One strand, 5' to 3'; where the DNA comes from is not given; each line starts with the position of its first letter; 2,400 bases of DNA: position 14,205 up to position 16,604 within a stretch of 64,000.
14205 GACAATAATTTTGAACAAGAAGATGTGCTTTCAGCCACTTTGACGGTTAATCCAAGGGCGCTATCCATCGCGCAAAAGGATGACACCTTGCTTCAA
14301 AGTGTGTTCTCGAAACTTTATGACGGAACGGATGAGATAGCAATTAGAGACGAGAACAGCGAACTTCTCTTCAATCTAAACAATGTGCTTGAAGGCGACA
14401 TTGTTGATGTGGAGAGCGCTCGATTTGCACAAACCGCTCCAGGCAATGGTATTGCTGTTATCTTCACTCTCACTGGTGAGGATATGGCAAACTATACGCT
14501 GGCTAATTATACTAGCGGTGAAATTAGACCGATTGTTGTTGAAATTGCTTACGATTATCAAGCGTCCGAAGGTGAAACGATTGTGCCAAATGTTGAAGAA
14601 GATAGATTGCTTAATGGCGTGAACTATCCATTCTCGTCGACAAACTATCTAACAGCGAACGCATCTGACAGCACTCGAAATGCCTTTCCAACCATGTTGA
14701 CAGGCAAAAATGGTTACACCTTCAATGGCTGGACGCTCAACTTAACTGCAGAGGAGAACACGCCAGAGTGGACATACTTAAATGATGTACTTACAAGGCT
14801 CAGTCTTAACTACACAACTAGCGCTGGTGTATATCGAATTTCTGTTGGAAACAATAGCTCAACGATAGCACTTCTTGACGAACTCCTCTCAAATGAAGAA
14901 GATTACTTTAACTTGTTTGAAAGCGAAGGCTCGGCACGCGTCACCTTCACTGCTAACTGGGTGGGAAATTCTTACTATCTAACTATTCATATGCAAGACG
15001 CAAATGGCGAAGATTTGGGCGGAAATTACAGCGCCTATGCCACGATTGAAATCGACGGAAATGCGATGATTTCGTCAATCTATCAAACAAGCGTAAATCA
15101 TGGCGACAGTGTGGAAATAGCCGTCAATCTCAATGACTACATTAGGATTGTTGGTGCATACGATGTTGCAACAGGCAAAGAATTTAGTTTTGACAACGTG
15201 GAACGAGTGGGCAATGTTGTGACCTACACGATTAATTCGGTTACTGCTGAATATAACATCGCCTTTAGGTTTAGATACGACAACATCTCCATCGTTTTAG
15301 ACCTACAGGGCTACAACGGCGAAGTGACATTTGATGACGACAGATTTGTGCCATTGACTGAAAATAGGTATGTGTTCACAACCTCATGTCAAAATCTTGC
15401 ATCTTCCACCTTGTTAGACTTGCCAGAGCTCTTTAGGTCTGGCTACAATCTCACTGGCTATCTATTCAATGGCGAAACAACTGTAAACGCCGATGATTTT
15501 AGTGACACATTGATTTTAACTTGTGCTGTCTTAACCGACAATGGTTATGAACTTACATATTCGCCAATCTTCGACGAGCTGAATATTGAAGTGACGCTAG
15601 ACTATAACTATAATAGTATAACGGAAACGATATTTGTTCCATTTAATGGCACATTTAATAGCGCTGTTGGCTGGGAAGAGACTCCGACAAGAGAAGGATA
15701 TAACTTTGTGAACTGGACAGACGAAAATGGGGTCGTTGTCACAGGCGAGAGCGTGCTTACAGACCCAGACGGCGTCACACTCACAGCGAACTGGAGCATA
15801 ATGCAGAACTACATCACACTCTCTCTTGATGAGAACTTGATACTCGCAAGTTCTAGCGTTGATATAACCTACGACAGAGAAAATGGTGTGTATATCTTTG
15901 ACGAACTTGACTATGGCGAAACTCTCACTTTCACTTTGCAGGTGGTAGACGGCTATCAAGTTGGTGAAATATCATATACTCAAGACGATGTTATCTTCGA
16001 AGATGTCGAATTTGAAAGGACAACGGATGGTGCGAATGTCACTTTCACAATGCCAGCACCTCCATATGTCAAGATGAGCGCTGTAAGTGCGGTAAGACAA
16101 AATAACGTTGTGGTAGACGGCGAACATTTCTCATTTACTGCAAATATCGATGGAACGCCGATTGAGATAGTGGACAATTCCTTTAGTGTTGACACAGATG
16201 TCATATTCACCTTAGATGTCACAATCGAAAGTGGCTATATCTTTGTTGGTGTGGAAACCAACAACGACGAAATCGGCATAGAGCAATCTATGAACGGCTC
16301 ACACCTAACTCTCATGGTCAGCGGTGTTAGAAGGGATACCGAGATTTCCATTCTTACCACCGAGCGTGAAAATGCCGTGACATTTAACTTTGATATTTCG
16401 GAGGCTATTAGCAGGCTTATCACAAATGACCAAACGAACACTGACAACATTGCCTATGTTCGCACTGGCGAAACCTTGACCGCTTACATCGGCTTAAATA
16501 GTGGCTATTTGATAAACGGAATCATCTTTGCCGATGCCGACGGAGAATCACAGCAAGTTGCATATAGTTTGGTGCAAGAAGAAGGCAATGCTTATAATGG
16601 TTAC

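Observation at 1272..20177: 6301-aa mosaic surface protein occupying 30% of the window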

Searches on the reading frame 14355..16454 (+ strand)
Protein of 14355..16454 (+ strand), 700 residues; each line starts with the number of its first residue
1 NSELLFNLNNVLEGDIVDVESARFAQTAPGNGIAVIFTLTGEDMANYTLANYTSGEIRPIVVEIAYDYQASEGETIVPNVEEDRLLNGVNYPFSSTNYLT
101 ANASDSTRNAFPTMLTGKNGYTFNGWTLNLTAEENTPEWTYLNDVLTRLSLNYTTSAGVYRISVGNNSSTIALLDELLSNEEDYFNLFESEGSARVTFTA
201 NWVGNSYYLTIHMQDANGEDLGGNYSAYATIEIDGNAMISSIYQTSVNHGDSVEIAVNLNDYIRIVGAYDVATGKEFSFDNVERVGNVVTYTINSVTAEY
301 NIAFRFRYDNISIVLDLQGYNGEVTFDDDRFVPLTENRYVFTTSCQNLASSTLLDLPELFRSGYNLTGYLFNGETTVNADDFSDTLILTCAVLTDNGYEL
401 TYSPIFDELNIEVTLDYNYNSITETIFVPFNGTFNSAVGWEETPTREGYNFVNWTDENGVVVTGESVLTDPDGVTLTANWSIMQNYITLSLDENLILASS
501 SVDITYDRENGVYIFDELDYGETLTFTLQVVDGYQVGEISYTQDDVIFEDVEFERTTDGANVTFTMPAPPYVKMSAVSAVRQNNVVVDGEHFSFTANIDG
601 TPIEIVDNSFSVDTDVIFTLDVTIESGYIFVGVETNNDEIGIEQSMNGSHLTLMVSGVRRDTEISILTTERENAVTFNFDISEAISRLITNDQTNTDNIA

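Call 7: search_protein_families(library=pfam, proteins=[window:14355-16454:+], max_evalue=1)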
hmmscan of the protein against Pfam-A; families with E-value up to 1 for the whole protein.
window:14355-16454:+ (700 aa): 5 families
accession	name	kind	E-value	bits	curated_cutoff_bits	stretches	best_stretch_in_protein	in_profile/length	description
PF18998.6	Flg_new_2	-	5.3e-05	23.6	23.6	1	446-482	32-71/73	Divergent InlB B-repeat domain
PF09479.16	Flg_new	-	0.0008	19.9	27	1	431-478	15-64/65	Listeria-Bacteroides repeat domain (List_Bact_rpt)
PF18657.6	YDG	-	0.021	15.5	25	1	8-52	34-83/85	YDG domain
PF14449.11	PT-TG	-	0.037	14.4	23.5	1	255-290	14-50/68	Pre-toxin TG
PF24547.1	DUF7601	-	0.045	14.8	27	0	208-256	21-69/116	Domain of unknown function (DUF7601)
